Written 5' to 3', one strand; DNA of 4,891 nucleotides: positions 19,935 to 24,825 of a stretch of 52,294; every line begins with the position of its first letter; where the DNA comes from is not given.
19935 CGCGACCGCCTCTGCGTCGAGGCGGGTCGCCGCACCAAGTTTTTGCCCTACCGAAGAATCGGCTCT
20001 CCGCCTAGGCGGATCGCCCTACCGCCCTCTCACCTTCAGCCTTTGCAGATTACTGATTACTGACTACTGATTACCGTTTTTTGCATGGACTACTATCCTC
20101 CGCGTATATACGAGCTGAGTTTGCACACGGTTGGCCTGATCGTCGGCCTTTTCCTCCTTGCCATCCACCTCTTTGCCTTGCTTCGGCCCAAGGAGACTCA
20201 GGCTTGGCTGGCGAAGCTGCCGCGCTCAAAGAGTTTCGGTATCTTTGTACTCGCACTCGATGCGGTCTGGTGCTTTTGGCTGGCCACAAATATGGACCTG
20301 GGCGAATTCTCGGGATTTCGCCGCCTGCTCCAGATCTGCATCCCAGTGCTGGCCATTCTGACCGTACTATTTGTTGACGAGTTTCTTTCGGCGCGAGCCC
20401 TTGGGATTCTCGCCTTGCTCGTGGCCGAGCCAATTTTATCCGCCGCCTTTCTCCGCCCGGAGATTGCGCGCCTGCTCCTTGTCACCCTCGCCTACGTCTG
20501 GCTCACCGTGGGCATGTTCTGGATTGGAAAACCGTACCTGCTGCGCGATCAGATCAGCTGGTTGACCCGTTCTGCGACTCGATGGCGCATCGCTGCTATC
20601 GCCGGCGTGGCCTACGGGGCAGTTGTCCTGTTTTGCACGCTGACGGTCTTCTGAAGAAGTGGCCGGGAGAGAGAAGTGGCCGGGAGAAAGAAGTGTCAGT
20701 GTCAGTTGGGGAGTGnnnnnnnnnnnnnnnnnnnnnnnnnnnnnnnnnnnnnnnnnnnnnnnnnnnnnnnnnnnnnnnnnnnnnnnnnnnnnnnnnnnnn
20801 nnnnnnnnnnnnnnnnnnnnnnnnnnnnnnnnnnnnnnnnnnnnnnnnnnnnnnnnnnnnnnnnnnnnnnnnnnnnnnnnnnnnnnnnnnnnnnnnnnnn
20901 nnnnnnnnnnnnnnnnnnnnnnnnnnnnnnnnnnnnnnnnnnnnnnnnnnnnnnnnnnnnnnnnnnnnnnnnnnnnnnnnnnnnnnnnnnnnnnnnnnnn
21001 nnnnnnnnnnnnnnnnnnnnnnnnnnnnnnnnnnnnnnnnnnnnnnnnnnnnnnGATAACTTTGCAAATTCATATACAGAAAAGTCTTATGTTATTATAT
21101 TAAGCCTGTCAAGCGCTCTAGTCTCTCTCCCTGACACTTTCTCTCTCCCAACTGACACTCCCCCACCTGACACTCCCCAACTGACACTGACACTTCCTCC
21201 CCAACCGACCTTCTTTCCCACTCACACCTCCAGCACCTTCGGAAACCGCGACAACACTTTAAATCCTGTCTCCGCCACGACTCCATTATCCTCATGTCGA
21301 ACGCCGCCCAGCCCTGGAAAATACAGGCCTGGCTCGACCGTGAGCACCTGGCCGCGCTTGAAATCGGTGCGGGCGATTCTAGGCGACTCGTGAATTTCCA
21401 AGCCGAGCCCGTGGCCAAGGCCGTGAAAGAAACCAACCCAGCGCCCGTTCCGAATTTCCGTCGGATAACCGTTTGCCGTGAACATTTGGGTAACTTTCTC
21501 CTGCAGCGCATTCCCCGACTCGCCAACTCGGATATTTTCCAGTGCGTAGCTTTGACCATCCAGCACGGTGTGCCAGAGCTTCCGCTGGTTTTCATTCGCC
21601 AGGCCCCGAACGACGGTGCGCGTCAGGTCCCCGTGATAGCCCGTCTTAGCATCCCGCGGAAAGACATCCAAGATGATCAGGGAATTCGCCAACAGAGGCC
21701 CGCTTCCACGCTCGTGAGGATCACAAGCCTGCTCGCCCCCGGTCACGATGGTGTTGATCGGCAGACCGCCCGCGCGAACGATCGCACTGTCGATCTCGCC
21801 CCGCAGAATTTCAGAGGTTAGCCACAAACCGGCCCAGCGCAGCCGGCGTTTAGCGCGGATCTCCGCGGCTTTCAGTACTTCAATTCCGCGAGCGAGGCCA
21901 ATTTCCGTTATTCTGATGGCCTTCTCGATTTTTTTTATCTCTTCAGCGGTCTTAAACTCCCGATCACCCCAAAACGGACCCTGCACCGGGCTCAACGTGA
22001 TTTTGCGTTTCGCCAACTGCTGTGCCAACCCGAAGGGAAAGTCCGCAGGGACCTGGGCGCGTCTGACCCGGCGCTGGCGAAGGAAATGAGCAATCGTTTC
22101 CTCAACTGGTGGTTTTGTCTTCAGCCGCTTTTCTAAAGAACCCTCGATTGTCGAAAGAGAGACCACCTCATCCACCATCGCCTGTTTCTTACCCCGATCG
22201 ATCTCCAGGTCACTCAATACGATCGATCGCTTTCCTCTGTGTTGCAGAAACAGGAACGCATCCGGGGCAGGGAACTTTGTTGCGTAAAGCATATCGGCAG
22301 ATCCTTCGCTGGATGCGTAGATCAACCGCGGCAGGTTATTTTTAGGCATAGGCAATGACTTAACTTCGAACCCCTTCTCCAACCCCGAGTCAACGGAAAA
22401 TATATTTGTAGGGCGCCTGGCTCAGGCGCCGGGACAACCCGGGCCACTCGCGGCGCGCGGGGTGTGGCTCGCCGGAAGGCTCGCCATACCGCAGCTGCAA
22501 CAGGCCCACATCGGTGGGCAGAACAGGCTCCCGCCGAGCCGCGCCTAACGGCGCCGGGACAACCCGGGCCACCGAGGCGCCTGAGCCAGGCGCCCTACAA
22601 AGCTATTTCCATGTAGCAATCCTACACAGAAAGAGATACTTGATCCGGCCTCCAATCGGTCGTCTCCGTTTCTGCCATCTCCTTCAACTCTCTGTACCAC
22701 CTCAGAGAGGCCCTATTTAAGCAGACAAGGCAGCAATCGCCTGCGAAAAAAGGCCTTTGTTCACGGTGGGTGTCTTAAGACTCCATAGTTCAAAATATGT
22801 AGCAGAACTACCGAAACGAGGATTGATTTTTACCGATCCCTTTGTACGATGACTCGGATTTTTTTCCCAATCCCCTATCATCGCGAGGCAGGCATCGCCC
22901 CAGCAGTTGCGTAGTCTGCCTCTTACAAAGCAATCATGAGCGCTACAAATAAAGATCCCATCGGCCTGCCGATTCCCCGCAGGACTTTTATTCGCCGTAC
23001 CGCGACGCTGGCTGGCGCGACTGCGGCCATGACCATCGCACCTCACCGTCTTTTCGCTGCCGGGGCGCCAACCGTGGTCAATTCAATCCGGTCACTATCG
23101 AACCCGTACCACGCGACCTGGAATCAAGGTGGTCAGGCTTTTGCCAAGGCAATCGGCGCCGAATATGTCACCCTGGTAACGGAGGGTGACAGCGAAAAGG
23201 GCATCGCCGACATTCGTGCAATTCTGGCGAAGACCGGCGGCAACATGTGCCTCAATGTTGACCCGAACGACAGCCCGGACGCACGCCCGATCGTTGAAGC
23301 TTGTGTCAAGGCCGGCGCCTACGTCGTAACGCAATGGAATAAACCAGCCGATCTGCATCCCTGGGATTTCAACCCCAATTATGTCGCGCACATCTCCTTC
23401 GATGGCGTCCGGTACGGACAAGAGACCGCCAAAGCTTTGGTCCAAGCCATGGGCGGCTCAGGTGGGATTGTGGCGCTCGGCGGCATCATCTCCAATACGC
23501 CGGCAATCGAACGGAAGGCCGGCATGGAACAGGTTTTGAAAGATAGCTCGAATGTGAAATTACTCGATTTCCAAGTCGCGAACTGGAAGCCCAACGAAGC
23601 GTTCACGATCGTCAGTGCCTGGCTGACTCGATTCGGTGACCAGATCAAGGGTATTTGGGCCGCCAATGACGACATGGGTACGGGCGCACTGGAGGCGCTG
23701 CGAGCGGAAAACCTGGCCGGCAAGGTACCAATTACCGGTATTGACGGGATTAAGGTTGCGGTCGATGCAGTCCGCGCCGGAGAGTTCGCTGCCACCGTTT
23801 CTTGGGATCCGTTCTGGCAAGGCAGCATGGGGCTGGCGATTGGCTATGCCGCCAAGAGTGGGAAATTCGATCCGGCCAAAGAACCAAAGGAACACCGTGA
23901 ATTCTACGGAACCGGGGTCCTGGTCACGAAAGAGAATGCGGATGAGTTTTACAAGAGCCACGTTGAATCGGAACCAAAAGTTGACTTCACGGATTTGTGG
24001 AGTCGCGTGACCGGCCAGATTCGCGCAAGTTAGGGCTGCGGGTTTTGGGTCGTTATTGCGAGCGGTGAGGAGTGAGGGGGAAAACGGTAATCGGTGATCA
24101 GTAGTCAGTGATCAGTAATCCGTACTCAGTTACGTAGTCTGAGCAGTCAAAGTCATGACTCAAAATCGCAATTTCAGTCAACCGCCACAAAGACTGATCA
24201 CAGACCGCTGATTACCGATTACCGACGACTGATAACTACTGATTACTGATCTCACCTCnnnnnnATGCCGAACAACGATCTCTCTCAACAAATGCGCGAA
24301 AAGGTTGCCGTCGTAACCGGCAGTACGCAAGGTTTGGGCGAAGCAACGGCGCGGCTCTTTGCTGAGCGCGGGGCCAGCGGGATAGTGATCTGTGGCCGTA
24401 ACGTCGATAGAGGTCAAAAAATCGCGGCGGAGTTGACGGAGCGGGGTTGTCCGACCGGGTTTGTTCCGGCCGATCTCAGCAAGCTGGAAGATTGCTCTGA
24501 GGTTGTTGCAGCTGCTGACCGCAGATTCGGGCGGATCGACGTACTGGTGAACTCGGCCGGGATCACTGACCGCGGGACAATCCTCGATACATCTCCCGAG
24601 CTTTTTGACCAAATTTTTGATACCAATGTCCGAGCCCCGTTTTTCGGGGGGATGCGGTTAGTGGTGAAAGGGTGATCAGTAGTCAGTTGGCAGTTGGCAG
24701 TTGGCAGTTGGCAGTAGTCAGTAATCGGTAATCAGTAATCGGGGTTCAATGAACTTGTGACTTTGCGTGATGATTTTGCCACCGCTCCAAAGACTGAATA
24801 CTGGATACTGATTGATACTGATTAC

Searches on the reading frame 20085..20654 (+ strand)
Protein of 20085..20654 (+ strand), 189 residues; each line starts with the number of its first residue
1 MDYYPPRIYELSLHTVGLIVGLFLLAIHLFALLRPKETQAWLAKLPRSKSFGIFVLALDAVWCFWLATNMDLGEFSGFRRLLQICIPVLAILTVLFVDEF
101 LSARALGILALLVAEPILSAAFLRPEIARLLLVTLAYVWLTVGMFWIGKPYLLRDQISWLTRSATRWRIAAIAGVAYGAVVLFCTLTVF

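Call 10: search_protein_families(library=pfam, proteins=[window:20085-20654:+], max_evalue=0.001)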
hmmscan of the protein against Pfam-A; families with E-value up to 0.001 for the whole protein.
window:20085-20654:+ (189 aa): 0 families

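Call 28: find_encoding_contigs(protein=window:20085-20654:+, flank=4000, max_places=10)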
Protein window:20085-20654:+ (189 aa): 5 contigs read that carry it; 3 places shown.
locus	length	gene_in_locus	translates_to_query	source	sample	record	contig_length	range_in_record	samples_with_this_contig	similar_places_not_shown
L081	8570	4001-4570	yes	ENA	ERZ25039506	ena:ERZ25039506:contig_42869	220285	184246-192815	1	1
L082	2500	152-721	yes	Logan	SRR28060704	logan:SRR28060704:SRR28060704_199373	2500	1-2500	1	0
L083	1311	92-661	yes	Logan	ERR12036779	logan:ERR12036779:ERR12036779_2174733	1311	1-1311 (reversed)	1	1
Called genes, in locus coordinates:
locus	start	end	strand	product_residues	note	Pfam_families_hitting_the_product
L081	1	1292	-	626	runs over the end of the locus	PF07584:BatA, PF13519:VWA_2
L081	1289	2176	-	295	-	PF01882:DUF58, PF13519:VWA_2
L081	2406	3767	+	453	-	PF00919:UPF0004, PF04055:Radical_SAM, PF01938:TRAM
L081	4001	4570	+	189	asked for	-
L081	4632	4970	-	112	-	PF05635:23S_rRNA_IVP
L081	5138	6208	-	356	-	PF00557:Peptidase_M24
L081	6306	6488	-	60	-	-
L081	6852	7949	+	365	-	PF00532:Peripla_BP_1 (faint), PF13407:Peripla_BP_4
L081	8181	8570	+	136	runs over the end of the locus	PF00106:adh_short, PF08659:KR, PF13561:adh_short_C2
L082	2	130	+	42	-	?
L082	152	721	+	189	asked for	-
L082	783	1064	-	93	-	PF05635:23S_rRNA_IVP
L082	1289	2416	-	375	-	PF00557:Peptidase_M24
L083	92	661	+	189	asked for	-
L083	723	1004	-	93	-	PF05635:23S_rRNA_IVP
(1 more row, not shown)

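Call 31: find_homologous_proteins(query=window:20085-20654:+, max_evalue=1e-10)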
Query window:20085-20654:+ (189 aa): 1272 proteins with E <= 1e-10 among 2665 candidates; the best 120 are listed.
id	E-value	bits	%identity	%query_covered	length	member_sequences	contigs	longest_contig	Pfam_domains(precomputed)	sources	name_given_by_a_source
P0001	2.8e-114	398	98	100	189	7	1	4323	-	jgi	jgi:hypothetical protein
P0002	4.4e-105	368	89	100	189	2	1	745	-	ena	-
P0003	1.6e-104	366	89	100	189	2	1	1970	-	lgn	-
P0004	5.0e-100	351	87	100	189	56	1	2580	-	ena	-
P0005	4.3e-84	299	74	98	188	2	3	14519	-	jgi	jgi:hypothetical protein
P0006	2.0e-82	294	73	98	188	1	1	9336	-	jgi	jgi:hypothetical protein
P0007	2.3e-81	291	71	98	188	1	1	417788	-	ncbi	-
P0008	1.4e-80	288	71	98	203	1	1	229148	-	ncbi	-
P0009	1.4e-78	281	67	98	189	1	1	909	-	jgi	jgi:hypothetical protein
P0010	1.7e-78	281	69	100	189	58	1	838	-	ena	-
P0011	2.1e-77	278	68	100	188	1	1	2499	-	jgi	jgi:hypothetical protein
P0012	2.2e-77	278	66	98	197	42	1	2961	-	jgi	jgi:hypothetical protein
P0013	3.0e-77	277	67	100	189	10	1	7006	-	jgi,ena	jgi:hypothetical protein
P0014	5.9e-77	276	67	100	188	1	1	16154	-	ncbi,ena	-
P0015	6.1e-77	276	66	100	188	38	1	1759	-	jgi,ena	-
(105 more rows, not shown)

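Call 32: find_encoding_contigs(protein=P0001, flank=3000, max_places=3)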
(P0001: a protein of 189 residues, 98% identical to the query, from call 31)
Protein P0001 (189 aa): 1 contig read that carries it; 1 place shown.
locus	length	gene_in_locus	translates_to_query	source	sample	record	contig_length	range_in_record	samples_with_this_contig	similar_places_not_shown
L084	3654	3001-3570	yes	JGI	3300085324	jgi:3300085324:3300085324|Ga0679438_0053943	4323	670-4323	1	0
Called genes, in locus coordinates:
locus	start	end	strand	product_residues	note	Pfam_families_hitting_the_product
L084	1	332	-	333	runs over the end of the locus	?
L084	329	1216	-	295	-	PF01882:DUF58, PF13519:VWA_2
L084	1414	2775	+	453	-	PF00919:UPF0004, PF04055:Radical_SAM, PF01938:TRAM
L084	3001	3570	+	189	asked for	-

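Call 33: find_encoding_contigs(protein=P0004, flank=3000, max_places=3)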
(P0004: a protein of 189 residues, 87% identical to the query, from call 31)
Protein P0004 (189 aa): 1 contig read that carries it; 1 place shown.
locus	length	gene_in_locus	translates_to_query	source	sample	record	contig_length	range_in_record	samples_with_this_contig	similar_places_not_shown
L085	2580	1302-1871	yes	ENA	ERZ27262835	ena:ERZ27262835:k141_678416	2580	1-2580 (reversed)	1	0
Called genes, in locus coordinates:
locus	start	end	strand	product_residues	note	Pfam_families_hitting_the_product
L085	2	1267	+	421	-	?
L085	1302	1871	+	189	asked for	-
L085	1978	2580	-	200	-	?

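Call 34: find_encoding_contigs(protein=P0005, flank=3000, max_places=3)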
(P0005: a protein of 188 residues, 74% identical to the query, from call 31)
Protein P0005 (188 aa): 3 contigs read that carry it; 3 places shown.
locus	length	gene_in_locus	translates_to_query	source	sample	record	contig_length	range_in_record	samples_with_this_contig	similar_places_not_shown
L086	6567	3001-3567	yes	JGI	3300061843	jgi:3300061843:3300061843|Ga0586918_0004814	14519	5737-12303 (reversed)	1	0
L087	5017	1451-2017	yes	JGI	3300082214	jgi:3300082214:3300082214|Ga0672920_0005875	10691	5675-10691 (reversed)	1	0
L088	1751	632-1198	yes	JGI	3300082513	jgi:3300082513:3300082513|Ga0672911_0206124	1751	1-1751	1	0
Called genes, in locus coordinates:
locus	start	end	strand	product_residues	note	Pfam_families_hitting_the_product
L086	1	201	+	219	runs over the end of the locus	PF03167:UDG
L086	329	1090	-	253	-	-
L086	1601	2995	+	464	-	PF00919:UPF0004, PF04055:Radical_SAM, PF01938:TRAM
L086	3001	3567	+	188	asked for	-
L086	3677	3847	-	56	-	-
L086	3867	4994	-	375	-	PF00557:Peptidase_M24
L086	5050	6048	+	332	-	PF00106:adh_short, PF08659:KR, PF13561:adh_short_C2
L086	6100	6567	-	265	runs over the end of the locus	PF00230:MIP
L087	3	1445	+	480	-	?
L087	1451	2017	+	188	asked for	-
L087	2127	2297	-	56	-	-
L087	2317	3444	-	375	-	PF00557:Peptidase_M24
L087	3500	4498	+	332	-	PF00106:adh_short, PF08659:KR, PF13561:adh_short_C2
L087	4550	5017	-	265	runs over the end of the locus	PF00230:MIP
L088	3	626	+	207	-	?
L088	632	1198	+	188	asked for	-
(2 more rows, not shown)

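Call 35: find_encoding_contigs(protein=P0007, flank=3000, max_places=3)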
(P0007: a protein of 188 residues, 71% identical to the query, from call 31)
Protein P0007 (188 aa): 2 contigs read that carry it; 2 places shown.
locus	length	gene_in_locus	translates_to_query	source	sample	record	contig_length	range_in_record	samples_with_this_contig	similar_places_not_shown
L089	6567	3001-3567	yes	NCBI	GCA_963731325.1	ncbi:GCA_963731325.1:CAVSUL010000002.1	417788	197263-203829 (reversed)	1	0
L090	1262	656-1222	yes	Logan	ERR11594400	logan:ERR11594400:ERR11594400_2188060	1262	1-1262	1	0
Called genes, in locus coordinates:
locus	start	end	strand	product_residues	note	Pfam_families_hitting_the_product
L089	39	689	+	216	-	PF03167:UDG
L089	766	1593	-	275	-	PF03734:YkuD (faint)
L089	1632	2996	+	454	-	PF00919:UPF0004, PF04055:Radical_SAM, PF01938:TRAM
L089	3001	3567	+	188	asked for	-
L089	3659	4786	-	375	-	PF00557:Peptidase_M24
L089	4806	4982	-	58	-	-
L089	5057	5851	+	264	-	PF00106:adh_short, PF08659:KR, PF13561:adh_short_C2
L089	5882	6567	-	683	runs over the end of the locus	PF00580:UvrD-helicase, PF01443:Viral_helicase1 (faint), PF13245:AAA_19, PF13604:AAA_30 (faint), PF13361:UvrD_C, PF13538:UvrD_C_2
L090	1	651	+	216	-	?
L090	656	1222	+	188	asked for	-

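Call 78: find_encoding_contigs(protein=P0003, flank=2000, max_places=3)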
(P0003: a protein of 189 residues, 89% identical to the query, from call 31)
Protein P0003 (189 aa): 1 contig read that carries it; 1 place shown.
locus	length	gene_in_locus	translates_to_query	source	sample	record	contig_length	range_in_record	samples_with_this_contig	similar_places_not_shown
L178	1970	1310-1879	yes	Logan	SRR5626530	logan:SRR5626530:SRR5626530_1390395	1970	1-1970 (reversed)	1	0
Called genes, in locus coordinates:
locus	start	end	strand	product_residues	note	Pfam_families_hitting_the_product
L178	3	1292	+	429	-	?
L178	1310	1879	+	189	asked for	-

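Call 79: find_encoding_contigs(protein=P0002, flank=2000, max_places=3)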
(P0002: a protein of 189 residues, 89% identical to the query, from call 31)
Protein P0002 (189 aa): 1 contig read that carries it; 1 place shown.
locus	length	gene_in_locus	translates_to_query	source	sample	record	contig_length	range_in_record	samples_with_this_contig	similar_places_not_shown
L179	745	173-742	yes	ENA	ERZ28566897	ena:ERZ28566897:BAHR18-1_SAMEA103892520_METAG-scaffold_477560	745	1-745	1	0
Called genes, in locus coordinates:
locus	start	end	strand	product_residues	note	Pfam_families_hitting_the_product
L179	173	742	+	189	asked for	-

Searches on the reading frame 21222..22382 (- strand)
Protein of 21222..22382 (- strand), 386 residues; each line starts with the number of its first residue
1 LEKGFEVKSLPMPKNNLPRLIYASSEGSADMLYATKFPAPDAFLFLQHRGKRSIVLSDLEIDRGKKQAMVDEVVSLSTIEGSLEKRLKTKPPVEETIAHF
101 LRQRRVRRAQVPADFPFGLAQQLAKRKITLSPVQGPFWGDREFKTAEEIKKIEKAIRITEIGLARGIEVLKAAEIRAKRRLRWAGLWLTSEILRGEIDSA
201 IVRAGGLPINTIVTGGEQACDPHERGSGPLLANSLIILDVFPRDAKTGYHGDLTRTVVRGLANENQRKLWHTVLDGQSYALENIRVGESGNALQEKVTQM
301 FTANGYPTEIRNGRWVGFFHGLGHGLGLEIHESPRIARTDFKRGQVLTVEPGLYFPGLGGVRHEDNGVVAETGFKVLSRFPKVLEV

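Call 10: search_protein_families(library=pfam, proteins=[window:21222-22382:-], max_evalue=0.001)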
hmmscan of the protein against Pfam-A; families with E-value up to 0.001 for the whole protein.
window:21222-22382:- (386 aa): 1 family
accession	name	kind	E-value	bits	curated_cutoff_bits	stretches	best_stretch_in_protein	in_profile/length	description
PF00557.29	Peptidase_M24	-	1.3e-36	126.8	23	1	151-370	2-207/208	Metallopeptidase family M24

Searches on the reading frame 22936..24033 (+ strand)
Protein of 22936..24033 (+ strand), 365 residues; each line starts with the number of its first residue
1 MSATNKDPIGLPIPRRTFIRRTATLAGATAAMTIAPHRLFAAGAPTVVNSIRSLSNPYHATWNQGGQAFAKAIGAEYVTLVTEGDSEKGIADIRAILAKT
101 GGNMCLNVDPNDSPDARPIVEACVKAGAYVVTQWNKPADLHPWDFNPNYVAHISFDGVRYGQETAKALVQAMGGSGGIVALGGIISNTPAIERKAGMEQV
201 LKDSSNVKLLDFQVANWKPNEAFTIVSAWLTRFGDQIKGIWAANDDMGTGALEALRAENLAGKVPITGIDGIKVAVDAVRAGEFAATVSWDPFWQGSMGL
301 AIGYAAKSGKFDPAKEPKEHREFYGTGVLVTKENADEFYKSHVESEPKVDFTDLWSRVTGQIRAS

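Call 10: search_protein_families(library=pfam, proteins=[window:22936-24033:+], max_evalue=0.001)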
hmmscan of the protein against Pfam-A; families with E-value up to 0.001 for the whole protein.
window:22936-24033:+ (365 aa): 2 families
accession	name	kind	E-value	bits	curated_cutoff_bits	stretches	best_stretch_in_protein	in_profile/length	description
PF13407.12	Peripla_BP_4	-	1.7e-47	162.6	35.1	1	50-310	4-257/258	Periplasmic binding protein domain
PF00532.27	Peripla_BP_1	-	1.8e-05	24.8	22.2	1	52-271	9-219/281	Periplasmic binding proteins and sugar binding domain of LacI family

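Call 63: find_encoding_contigs(protein=window:22936-24033:+, flank=3000, max_places=6)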
Protein window:22936-24033:+ (365 aa): 6 contigs read that carry it; 6 places shown.
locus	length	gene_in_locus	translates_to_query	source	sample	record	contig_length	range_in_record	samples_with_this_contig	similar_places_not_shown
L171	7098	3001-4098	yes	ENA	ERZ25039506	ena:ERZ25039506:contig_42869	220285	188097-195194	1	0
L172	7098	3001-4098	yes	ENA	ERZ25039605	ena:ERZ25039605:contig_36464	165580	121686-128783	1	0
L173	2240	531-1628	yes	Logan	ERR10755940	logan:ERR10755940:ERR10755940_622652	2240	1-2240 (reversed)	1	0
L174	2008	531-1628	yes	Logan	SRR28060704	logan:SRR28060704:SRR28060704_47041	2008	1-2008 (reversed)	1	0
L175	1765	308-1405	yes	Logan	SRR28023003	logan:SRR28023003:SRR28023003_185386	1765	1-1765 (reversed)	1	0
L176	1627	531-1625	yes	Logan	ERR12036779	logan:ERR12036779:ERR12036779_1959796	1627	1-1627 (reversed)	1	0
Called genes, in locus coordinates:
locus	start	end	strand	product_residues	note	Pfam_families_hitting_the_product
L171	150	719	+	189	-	-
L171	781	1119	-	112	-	PF05635:23S_rRNA_IVP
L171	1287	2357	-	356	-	PF00557:Peptidase_M24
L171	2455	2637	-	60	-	-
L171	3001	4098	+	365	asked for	PF00532:Peripla_BP_1 (faint), PF13407:Peripla_BP_4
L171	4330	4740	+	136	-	PF00106:adh_short, PF08659:KR, PF13561:adh_short_C2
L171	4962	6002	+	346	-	PF02653:BPD_transp_2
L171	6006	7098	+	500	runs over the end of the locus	PF02463:SMC_N (weak), PF00005:ABC_tran, PF13304:AAA_21 (faint), PF00005:ABC_tran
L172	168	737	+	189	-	-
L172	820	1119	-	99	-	PF05635:23S_rRNA_IVP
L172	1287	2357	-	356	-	PF00557:Peptidase_M24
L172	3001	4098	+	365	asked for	PF00532:Peripla_BP_1 (faint), PF13407:Peripla_BP_4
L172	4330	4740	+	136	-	PF00106:adh_short, PF08659:KR, PF13561:adh_short_C2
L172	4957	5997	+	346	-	PF02653:BPD_transp_2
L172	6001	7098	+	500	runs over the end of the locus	PF02463:SMC_N (weak), PF00005:ABC_tran, PF13304:AAA_21 (faint), PF00005:ABC_tran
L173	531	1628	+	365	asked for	PF00532:Peripla_BP_1 (faint), PF13407:Peripla_BP_4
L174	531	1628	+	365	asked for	PF00532:Peripla_BP_1 (faint), PF13407:Peripla_BP_4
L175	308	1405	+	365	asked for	PF00532:Peripla_BP_1 (faint), PF13407:Peripla_BP_4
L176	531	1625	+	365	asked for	PF00532:Peripla_BP_1 (faint), PF13407:Peripla_BP_4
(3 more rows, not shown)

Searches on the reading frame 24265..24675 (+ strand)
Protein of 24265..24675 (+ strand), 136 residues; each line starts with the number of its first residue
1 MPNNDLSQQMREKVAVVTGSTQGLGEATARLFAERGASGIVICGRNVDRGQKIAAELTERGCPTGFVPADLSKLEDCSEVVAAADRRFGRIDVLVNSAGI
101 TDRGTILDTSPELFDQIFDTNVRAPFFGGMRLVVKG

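Call 10: search_protein_families(library=pfam, proteins=[window:24265-24675:+], max_evalue=0.001)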
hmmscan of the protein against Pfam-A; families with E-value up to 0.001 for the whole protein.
window:24265-24675:+ (136 aa): 3 families
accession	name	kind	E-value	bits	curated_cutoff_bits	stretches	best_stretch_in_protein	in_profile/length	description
PF00106.31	adh_short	-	3.2e-28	99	26.6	1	13-127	1-114/195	short chain dehydrogenase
PF13561.12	adh_short_C2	-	1.9e-21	77.2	27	1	21-127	5-110/236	Enoyl-(Acyl carrier protein) reductase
PF08659.16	KR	-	2.6e-15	57.2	22.6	1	16-123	4-114/180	KR domain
